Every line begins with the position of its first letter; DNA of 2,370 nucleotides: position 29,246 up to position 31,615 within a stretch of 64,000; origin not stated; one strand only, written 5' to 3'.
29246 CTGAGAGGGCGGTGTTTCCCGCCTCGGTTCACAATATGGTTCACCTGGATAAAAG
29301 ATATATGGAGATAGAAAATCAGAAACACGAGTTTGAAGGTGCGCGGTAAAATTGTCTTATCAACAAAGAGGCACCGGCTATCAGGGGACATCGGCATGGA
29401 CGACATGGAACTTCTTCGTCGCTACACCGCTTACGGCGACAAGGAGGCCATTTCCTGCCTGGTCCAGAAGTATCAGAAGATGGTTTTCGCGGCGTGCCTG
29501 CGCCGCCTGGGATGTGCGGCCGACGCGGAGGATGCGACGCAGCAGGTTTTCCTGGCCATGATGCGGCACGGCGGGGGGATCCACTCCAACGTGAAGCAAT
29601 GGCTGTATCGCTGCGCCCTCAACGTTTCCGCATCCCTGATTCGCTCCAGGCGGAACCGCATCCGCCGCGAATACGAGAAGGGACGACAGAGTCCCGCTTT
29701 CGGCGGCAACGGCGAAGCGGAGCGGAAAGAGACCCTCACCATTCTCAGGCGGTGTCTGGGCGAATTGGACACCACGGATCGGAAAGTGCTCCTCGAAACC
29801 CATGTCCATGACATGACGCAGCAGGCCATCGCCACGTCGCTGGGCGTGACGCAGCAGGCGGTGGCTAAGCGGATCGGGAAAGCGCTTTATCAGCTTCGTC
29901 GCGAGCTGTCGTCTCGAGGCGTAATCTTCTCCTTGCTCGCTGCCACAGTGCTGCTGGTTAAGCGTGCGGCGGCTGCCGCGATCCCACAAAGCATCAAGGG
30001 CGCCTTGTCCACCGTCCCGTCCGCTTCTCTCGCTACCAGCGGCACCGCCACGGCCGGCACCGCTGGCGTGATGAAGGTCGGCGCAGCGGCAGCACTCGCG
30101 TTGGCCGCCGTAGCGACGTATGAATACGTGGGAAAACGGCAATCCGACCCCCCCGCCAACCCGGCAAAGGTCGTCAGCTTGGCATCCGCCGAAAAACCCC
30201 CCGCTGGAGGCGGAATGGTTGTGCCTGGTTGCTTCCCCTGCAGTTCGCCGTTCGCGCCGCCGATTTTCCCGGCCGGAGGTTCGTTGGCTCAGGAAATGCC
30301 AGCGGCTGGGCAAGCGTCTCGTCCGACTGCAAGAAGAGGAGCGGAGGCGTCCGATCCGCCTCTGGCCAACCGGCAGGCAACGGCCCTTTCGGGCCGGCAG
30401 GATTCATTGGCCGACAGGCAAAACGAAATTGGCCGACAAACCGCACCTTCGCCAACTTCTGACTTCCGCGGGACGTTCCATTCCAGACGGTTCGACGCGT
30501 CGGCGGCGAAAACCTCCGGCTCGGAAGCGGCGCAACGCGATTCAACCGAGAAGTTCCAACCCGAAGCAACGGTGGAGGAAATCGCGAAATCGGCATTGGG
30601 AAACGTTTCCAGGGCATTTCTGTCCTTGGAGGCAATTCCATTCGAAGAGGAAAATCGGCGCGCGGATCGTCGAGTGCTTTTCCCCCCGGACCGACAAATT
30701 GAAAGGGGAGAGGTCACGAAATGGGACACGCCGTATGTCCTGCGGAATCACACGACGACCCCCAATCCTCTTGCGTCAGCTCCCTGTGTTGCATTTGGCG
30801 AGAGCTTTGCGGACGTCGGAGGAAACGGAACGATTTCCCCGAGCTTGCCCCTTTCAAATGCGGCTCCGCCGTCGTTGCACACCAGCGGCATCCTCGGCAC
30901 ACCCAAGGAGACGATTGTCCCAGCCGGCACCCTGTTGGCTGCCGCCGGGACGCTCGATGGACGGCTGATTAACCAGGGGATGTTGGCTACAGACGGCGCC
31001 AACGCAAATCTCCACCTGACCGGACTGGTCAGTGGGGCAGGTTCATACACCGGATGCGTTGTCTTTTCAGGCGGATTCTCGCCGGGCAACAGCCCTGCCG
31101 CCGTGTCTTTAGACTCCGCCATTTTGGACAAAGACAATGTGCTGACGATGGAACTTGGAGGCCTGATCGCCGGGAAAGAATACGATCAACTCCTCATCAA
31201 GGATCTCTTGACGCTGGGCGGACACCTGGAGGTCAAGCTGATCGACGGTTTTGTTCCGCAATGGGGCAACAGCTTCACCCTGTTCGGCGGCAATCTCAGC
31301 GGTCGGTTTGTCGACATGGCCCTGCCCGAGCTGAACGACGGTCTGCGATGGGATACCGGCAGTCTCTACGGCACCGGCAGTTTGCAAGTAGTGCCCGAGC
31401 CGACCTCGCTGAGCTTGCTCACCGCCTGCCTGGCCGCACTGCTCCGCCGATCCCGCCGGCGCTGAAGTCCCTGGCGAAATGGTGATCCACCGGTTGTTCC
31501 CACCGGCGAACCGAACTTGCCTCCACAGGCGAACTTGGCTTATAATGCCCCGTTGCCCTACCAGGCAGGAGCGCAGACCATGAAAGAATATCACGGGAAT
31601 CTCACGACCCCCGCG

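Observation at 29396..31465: ECF sigma factor, membrane segments, surface-type domain and PEP-CTERM tail in a single 689-aa polypeptide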

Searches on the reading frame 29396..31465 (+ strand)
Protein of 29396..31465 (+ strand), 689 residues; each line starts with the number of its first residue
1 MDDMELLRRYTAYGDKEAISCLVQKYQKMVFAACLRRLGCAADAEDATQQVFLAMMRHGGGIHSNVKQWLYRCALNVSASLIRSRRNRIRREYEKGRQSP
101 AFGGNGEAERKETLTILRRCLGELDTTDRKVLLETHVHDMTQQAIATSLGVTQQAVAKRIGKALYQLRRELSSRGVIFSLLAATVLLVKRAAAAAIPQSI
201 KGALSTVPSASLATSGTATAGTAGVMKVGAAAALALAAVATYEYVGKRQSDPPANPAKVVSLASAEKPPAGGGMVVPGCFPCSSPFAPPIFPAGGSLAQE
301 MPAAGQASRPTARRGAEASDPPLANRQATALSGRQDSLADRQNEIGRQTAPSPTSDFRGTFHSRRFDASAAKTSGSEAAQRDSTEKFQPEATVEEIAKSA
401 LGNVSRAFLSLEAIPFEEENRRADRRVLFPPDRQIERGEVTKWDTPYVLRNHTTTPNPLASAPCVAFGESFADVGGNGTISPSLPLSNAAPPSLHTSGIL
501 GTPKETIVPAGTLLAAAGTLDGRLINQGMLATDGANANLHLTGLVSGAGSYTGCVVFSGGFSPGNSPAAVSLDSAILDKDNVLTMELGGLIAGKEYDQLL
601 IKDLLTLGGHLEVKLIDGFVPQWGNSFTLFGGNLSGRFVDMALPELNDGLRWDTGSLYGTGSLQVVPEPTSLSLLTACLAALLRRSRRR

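Call 3: search_protein_families(library=pfam, proteins=[window:29396-31465:+], max_evalue=1)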
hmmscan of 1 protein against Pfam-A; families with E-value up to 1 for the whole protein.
window:29396-31465:+ (689 aa): 10 families
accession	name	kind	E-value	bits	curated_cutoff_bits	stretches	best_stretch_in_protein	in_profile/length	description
PF04542.20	Sigma70_r2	-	1.3e-10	41.3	24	1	22-87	1-70/71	Sigma-70 region 2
PF08281.18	Sigma70_r4_2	-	8.9e-09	35.3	25.7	1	116-167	3-54/54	Sigma-70, region 4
PF04545.22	Sigma70_r4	-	2e-07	30.9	24.1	1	120-168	1-49/50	Sigma-70, region 4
PF07589.16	PEP-CTERM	-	0.0048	17.4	20.7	1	666-688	2-24/24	PEP-CTERM motif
PF16509.11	KORA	-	0.005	17.5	26.7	1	116-168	8-59/84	TrfB plasmid transcriptional repressor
PF16465.11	DUF5046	-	0.021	14.5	25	1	29-79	211-261/264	Domain of unknown function (DUF5046)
PF09048.16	Cro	-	0.083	13.3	32.7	1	130-160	3-33/59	Cro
PF13412.12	HTH_24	-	0.12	12.5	21.9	1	125-162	2-40/48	Winged helix-turn-helix DNA-binding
PF12802.13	MarR_2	-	0.13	12.8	27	1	131-161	10-42/61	MarR family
PF13404.12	HTH_AsnC-type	-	0.38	11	27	1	125-162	2-40/42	AsnC-type helix-turn-helix domain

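Call 4: search_protein_families(library=ncbifam, proteins=[window:29396-31465:+], max_evalue=1)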
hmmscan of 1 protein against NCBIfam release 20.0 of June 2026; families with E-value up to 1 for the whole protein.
window:29396-31465:+ (689 aa): 84 families (the best 25 are shown)
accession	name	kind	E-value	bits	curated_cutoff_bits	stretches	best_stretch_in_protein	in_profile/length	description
TIGR02937.1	sigma70-ECF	superfamily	2.2e-19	69.7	42.9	1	18-171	2-165/165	sigma-70 family RNA polymerase sigma factor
TIGR02985.1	Sig70_bacteroi1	subfamily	2.8e-17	63.4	126.4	1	19-171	3-162/162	RNA polymerase sigma-70 factor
NF009166.1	PRK12513.1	equivalog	3.4e-16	59.5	206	1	2-174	8-189/193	RNA polymerase sigma factor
NF004113.0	PRK05602.1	equivalog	4.7e-15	55.8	208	1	3-174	32-204/211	RNA polymerase sigma factor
NF007222.0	PRK09640.1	equivalog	1.4e-14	54.1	194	1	18-172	27-183/188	RNA polymerase sigma factor SigX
TIGR02983.1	SigE-fam_strep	subfamily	3.3e-14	53.1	141.55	1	24-173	14-160/162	SigE family RNA polymerase sigma factor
NF009168.0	PRK12515.1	subfamily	9.5e-14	51.3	236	1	4-176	10-184/189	RNA polymerase sigma factor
NF007225.0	PRK09643.1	equivalog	2e-13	50.5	190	1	3-172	14-183/204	RNA polymerase sigma factor SigM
NF009172.0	PRK12519.1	subfamily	2.2e-13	50.2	222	1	3-172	16-190/194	RNA polymerase sigma factor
TIGR02989.1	Sig-70_gvs1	subfamily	9.4e-13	48.4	124.55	1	20-168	4-155/158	RNA polymerase sigma-70 factor, Rhodopirellula/Verrucomicrobium family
NF009171.0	PRK12518.1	equivalog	1.7e-12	47.5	208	1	3-176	14-189/191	RNA polymerase sigma factor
NF007227.0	PRK09645.1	subfamily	1.8e-12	47.5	202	1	14-176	10-175/177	sigma-70 family RNA polymerase sigma factor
NF058625.1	sigma_PG0214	equivalog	2.5e-12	46.8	130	1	23-172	10-162/170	GFO_1088 family ECF-type sigma factor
TIGR02959.1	SigZ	equivalog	7.2e-12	45.5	168.65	1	26-172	4-149/170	RNA polymerase sigma factor SigZ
TIGR02952.1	Sig70_famx2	equivalog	7.6e-12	45.4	206.45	1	14-171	8-170/170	ECF subfamily RNA polymerase sigma factor, BldN family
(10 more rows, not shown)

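Call 5: find_homologous_proteins(query=window:29396-31465:+, max_evalue=0.001)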
Query window:29396-31465:+ (689 aa): 52 proteins with E <= 0.001 among 8000 candidates.
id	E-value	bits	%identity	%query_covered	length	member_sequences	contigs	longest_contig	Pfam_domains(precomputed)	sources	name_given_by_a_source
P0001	0.0e+0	1522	100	100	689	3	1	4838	PF04545.23,PF04542.21,PF08281.19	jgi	-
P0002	1.3e-181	623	61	48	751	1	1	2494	PF04542.21,PF08281.19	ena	-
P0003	3.9e-167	576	48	97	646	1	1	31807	PF07589.17,PF04545.23,PF04542.21,PF08281.19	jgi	-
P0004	9.9e-166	571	47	97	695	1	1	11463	PF04545.23,PF04542.21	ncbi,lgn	-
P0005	6.8e-89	317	61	38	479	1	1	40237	PF04542.21,PF08281.19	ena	-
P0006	3.2e-69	252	54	33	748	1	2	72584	PF04545.23,PF04542.21,PF08281.19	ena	-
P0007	4.4e-68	248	53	37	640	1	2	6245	PF04542.21,PF08281.19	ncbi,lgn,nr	ncbi:MAG: sigma-70 family RNA polymerase sigma factor [Planctomycetota bacterium]|nr:sigma-70 family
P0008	1.3e-65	240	46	40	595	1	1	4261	PF04545.23,PF04542.21,PF08281.19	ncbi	-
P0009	3.3e-21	94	36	25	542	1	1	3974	PF04545.23,PF04542.21,PF08281.19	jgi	jgi:RNA polymerase sigma factor (sigma-70 family)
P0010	1.9e-18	84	33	34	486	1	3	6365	PF04545.23,PF04542.21,PF08281.19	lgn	-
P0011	1.9e-18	84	32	28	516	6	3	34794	PF04545.23,PF04542.21,PF08281.19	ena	-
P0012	6.6e-18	83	32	32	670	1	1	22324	PF04545.23,PF04542.21,PF08281.19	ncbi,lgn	-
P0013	2.4e-17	81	32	37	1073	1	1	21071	PF10670.16,PF13715.13,PF14686.13,PF20598.5,PF04545.23,PF04542.21,PF13620.13,PF08281.19,PF09430.17,PF22904.4,PF17210.10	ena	-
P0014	7.5e-17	79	33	26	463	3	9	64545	PF03544.20,PF04545.23,PF04542.21,PF08281.19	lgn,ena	-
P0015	1.2e-16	78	32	28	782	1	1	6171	PF04545.23,PF04542.21,PF08281.19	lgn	-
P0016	2.2e-16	78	29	33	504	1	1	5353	PF04545.23,PF04542.21,PF08281.19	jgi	jgi:RNA polymerase sigma factor (sigma-70 family)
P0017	5.2e-16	76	34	28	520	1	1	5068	PF04545.23,PF04542.21,PF08281.19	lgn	-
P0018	1.7e-15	75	30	26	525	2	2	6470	PF04545.23,PF04542.21,PF08281.19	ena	-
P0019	5.1e-15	73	31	19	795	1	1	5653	PF12951.14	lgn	-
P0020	6.3e-15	73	30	25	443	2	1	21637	PF03544.20,PF04545.23,PF08281.19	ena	-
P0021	6.8e-15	73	30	28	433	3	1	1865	PF03544.20,PF05263.18,PF04545.23,PF04542.21,PF08281.19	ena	-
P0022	7.7e-15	72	29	25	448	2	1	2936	PF03544.20,PF04545.23,PF04542.21,PF08281.19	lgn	-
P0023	1.9e-14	71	29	35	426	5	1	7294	PF10531.16,PF04545.23,PF22461.3,PF04542.21,PF08281.19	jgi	-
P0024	3.1e-14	70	31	40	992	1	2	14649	PF10670.16,PF13715.13,PF17789.8,PF20598.5,PF04545.23,PF04542.21,PF13620.13,PF08281.19,PF24107.2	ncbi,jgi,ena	jgi:RNA polymerase sigma factor (sigma-70 family)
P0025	5.2e-14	70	29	26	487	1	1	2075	PF04545.23,PF04542.21,PF08281.19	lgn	-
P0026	7.1e-14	69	32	25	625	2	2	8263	PF04545.23,PF04542.21,PF08281.19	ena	-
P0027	7.7e-14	69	32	32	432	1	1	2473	PF03544.20,PF05263.18,PF04545.23,PF04542.21,PF08281.19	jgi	-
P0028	8.2e-14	69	30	28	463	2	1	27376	PF03544.20,PF04545.23,PF04542.21,PF08281.19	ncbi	ncbi:MAG: TonB family protein [Opitutus sp.]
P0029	7.0e-13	66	30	28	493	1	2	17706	PF04545.23,PF04542.21,PF08281.19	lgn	-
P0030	1.3e-12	65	30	31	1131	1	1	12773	PF25168.2,PF13360.14,PF24105.2,PF24805.2,PF24017.3,PF23342.2,PF24817.2,PF23393.3,PF23389.2,PF20426.5,PF25460.2,PF00400.39,PF23414.2,PF25178.1,PF23410.5,PF25174.2,PF24814.2,PF13384.13,PF23381.2,PF25173.2,PF23383.2,PF25171.2,PF12894.14,PF25175.2,PF04542.21,PF24796.2,PF08281.19,PF21031.3,PF07676.19,PF2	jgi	jgi:RNA polymerase sigma factor (sigma-70 family)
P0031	1.5e-12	65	30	26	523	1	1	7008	PF04545.23,PF04542.21,PF08281.19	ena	-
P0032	2.2e-12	64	30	25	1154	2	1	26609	PF10670.16,PF13715.13,PF02369.23,PF20598.5,PF04545.23,PF04542.21,PF13620.13,PF08281.19,PF09430.17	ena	-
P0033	3.5e-12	64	34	25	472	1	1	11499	PF04545.23,PF04542.21,PF08281.19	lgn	-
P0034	6.6e-12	63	31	25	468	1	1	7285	PF04545.23,PF04542.21,PF08281.19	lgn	-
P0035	6.7e-12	63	30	25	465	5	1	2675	PF03544.20,PF04545.23,PF04542.21,PF08281.19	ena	-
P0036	8.4e-12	62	27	34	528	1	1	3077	PF04545.23,PF04542.21,PF08281.19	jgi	jgi:RNA polymerase sigma factor (sigma-70 family)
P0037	1.3e-11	62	30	23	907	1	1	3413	PF13715.13,PF04545.23,PF04542.21,PF00775.28,PF13620.13,PF08281.19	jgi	jgi:RNA polymerase sigma factor (sigma-70 family)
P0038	1.4e-11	62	31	32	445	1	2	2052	PF03544.20,PF04545.23,PF04542.21,PF08281.19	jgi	jgi:RNA polymerase sigma factor (sigma-70 family)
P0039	2.3e-11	61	30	34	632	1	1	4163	PF07596.17,PF04545.23,PF04542.21,PF08281.19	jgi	jgi:RNA polymerase sigma factor (sigma-70 family)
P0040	2.7e-11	61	29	33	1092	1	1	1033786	PF25168.2,PF13360.14,PF24105.2,PF24805.2,PF25048.2,PF24017.3,PF23342.2,PF24817.2,PF10584.15,PF23393.3,PF23389.2,PF20426.5,PF25460.2,PF00400.39,PF23414.2,PF25178.1,PF23410.5,PF23775.2,PF25174.2,PF24814.2,PF23381.2,PF25173.2,PF23383.2,PF25171.2,PF12894.14,PF25175.2,PF04542.21,PF24796.2,PF08281.19,PF07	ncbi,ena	-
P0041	3.1e-11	61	31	27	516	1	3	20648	PF04545.23,PF04542.21,PF08281.19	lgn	-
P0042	5.7e-11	60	28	25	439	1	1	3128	PF03544.20,PF04545.23,PF04542.21,PF08281.19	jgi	jgi:RNA polymerase sigma factor (sigma-70 family)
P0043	1.8e-10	58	29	34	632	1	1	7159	PF07596.17,PF04545.23,PF04542.21,PF08281.19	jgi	jgi:RNA polymerase sigma factor (sigma-70 family)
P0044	4.1e-10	57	27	27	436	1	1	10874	PF04545.23,PF04542.21,PF08281.19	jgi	jgi:RNA polymerase sigma factor (sigma-70 family)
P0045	7.5e-10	56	25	28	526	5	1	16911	PF04545.23,PF04542.21,PF08281.19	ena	-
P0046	1.2e-9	55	29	26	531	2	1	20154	PF04545.23,PF04542.21,PF08281.19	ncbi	-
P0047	2.1e-9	55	29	25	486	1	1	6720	PF04545.23,PF04542.21,PF08281.19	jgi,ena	-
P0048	3.4e-8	51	31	25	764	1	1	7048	PF13205.13,PF03572.24,PF14684.12,PF04545.23,PF04542.21,PF08281.19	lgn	-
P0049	3.7e-7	47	30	31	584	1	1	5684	PF07596.17,PF04545.23,PF04542.21,PF08281.19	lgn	-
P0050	1.5e-6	45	24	33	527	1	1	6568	PF04545.23,PF08281.19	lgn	-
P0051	5.3e-5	40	28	40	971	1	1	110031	PF10670.16,PF13715.13,PF07210.19,PF04545.23,PF04542.21,PF13620.13,PF08281.19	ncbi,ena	-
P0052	3.6e-4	37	38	12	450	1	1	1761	PF04542.21,PF08281.19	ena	-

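Call 8: find_encoding_contigs(protein=P0003, flank=10000, max_places=3)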
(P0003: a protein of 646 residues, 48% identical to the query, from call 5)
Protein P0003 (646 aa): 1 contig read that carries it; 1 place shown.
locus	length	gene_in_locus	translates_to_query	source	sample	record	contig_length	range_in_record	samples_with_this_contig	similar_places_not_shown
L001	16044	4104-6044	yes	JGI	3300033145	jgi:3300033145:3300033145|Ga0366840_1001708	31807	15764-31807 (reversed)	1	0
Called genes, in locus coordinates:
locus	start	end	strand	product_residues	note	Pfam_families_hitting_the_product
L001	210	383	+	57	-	-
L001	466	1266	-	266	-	PF01925:TauE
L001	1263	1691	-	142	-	PF00581:Rhodanese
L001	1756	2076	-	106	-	PF12840:HTH_20 (weak), PF01022:HTH_5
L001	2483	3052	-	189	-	PF07589:PEP_exosort_dom (weak)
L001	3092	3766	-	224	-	PF07589:PEP_exosort_dom (weak)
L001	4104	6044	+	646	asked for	PF04542:Sigma70_r2, PF04545:Sigma70_r4 (faint), PF08281:Sigma70_r4_2 (weak), PF07589:PEP_exosort_dom (weak)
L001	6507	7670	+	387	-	PF12801:Fer4_5, PF12838:Fer4_7 (weak), PF00037:Fer4 (weak), PF12797:Fer4_2 (weak), PF12837:Fer4_6 (weak), PF13187:Fer4_9 (weak), PF13237:Fer4_10 (weak), PF14697:Fer4_21 (weak), +3 more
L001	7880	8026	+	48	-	-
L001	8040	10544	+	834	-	PF08305:NPCBM, PF16875:Glyco_hydro_36N (weak), PF02065:Melibiase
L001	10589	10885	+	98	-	-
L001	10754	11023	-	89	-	PF04355:BamE (faint), PF07467:BLIP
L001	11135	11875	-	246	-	PF05359:DUF748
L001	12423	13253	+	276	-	PF01226:Form_Nir_trans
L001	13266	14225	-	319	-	PF00149:Metallophos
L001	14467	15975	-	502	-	PF13088:BNR_2 (faint), PF24316:Tli3 (faint), PF02012:BNR (faint)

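Call 9: find_encoding_contigs(protein=P0006, flank=10000, max_places=3)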
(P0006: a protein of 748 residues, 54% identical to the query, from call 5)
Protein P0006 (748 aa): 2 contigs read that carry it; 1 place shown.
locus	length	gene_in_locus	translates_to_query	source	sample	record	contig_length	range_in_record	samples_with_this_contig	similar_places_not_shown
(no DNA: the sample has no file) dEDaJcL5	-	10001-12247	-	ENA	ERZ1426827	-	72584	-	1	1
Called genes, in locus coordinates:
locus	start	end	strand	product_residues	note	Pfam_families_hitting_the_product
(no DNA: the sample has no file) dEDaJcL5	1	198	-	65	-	-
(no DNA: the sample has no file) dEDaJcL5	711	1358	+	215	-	-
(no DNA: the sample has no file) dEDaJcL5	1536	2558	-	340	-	PF12852:Cupin_6, PF00165:HTH_AraC, PF12833:HTH_18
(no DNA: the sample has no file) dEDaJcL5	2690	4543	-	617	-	PF00648:Peptidase_C2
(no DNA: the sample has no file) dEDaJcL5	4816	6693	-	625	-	PF13513:HEAT_EZ (faint), PF02985:HEAT (faint), PF13646:HEAT_2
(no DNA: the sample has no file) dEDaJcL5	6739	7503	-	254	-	-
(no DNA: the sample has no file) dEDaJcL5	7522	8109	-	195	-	-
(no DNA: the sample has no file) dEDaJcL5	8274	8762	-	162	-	-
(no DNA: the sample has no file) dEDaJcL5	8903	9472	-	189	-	-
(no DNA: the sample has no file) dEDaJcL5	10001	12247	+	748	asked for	PF04542:Sigma70_r2, PF08281:Sigma70_r4_2 (weak), PF04545:Sigma70_r4 (weak)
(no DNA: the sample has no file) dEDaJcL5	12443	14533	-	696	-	-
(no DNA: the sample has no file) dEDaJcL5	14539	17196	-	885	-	-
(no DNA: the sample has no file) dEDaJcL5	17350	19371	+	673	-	-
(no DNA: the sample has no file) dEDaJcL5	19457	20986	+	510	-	?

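Call 10: find_encoding_contigs(protein=P0004, flank=10000, max_places=3)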
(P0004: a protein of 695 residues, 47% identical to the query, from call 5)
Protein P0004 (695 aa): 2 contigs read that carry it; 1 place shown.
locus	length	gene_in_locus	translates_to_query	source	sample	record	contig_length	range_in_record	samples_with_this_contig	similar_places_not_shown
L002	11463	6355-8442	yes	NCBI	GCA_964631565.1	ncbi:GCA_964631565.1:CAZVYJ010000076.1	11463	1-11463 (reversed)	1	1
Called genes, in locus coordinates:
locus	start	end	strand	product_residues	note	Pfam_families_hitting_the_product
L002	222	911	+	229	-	-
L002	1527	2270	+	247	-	PF00196:GerE, PF08281:Sigma70_r4_2 (weak)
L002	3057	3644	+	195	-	PF04542:Sigma70_r2 (weak), PF04545:Sigma70_r4, PF08281:Sigma70_r4_2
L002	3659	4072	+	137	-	PF00072:Response_reg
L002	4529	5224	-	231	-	-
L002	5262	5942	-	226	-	PF07589:PEP_exosort_dom (weak)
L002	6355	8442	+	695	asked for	PF04542:Sigma70_r2, PF04545:Sigma70_r4 (faint)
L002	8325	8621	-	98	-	-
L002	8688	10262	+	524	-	PF00497:SBP_bac_3, PF00989:PAS, PF13188:PAS_8, PF08447:PAS_3 (faint), PF13426:PAS_9, PF00512:HisKA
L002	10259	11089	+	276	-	PF02518:HATPase_c, PF00072:Response_reg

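Call 11: find_encoding_contigs(protein=P0005, flank=10000, max_places=3)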
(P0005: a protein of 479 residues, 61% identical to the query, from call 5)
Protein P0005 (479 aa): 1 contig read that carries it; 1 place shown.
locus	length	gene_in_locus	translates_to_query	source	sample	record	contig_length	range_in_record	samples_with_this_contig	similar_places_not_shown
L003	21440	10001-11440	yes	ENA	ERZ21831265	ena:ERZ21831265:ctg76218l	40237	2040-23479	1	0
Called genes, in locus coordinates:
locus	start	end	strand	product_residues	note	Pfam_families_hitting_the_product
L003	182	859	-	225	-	PF02481:DNA_processg_A, PF17782:WHD_DprA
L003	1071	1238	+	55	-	-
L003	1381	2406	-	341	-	PF04055:Radical_SAM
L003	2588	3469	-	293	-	-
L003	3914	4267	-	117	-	-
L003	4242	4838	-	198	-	-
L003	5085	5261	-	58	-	-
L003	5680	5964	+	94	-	-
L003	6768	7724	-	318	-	PF00330:Aconitase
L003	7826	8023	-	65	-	-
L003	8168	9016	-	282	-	-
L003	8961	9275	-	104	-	PF00089:Trypsin (weak)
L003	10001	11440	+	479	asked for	PF04542:Sigma70_r2, PF08281:Sigma70_r4_2 (weak)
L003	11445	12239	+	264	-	-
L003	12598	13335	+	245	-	PF00756:Esterase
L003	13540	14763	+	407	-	PF00579:tRNA-synt_1b, PF22421:SYY_C-terminal, PF01479:S4 (weak)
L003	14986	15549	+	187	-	-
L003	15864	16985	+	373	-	-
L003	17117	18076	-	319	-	PF03069:FmdA_AmdA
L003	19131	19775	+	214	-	PF01078:Mg_chelatase, PF13335:Mg_chelatase_C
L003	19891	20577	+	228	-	PF09224:DUF1961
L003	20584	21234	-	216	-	PF07963:N_methyl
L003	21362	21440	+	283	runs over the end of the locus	PF00579:tRNA-synt_1b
